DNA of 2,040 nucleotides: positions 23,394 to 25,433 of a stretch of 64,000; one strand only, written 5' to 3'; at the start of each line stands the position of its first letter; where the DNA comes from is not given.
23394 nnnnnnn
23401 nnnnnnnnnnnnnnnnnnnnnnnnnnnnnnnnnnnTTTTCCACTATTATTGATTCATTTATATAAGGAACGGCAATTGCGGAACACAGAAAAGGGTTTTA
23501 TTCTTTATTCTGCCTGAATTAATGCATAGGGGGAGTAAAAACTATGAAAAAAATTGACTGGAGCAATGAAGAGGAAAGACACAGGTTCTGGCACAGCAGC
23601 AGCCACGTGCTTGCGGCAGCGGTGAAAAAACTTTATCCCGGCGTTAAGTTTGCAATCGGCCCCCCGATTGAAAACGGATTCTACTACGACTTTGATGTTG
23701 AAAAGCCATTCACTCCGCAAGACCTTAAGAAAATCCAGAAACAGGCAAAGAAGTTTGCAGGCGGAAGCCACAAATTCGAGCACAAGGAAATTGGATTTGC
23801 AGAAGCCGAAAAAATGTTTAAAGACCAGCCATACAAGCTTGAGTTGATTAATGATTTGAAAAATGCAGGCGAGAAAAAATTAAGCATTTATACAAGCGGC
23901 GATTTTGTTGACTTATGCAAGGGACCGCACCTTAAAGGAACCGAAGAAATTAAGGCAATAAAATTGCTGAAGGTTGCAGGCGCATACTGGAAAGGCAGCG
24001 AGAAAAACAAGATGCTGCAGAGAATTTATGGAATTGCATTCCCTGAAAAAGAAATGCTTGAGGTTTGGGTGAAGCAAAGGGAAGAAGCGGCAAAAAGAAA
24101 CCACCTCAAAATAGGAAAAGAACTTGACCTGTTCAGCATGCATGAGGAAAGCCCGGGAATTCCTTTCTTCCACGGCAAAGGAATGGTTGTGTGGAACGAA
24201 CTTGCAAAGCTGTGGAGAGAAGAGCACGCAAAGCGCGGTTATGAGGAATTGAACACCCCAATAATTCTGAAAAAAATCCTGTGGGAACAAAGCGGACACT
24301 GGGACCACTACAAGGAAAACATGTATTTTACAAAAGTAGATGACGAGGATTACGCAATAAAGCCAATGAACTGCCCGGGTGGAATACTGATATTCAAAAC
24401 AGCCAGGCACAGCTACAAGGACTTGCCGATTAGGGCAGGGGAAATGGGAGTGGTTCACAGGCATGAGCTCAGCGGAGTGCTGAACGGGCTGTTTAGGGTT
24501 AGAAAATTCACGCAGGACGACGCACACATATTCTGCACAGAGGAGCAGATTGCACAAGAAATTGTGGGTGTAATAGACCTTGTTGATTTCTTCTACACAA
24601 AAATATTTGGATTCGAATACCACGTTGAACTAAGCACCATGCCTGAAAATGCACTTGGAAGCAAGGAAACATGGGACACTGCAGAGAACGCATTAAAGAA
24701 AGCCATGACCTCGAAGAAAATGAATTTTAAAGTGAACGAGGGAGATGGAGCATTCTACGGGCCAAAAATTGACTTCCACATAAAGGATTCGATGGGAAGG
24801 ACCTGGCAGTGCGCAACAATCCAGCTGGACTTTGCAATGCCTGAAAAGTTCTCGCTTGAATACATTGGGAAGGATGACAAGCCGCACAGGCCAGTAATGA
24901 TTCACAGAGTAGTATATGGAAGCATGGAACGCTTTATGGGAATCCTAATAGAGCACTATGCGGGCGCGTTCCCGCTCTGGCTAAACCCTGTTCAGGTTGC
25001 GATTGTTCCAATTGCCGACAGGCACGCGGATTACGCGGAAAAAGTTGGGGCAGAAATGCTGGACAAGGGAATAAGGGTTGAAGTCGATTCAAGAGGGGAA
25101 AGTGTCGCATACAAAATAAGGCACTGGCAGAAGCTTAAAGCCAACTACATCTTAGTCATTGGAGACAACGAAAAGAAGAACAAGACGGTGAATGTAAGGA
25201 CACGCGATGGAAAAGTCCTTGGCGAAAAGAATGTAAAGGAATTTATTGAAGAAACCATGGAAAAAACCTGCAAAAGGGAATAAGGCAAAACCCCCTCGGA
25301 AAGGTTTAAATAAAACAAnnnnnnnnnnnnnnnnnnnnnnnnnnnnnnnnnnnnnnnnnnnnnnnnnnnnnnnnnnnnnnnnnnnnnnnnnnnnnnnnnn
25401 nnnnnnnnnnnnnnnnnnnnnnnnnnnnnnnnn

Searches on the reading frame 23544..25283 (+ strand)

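Call 22: search_protein_families(library=pfam, proteins=[window:23544-25283:+], max_evalue=0.001)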
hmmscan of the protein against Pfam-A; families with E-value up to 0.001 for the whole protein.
window:23544-25283:+ (579 aa): 3 families
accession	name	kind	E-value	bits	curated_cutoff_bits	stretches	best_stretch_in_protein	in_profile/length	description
PF00587.30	tRNA-synt_2b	-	1.1e-44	153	29.3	1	266-472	6-179/179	tRNA synthetase class II core domain (G, H, P, S and T)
PF03129.25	HGTP_anticodon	-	4.4e-22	78.5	21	1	484-570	1-90/94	Anticodon binding domain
PF07973.19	tRNA_SAD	-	5.9e-16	58.6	24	1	114-162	2-44/44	Threonyl and Alanyl tRNA synthetase second additional domain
